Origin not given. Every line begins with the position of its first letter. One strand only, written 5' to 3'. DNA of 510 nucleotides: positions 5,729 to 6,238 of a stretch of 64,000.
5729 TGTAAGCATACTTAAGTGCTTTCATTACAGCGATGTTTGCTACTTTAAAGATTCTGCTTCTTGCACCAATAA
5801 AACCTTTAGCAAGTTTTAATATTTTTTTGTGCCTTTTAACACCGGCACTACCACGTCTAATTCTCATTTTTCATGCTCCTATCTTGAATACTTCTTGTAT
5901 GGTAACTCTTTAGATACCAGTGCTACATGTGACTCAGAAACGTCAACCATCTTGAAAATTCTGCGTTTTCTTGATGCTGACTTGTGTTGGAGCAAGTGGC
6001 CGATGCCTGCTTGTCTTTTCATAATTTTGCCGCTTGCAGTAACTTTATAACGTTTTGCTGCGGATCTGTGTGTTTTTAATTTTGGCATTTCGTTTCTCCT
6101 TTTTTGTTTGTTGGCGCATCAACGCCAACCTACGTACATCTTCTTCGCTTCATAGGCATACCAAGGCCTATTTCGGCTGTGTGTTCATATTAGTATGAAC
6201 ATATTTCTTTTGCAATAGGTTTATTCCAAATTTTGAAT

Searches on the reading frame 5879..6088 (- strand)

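Call 15: search_protein_families(library=pfam, proteins=[window:5879-6088:-])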
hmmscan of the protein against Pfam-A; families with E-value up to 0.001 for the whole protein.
window:5879-6088:- (69 aa): 1 family
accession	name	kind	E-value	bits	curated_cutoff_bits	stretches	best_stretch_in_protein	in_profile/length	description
PF01632.24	Ribosomal_L35p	-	2.2e-20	73.3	28.9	1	2-60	1-59/61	Ribosomal protein L35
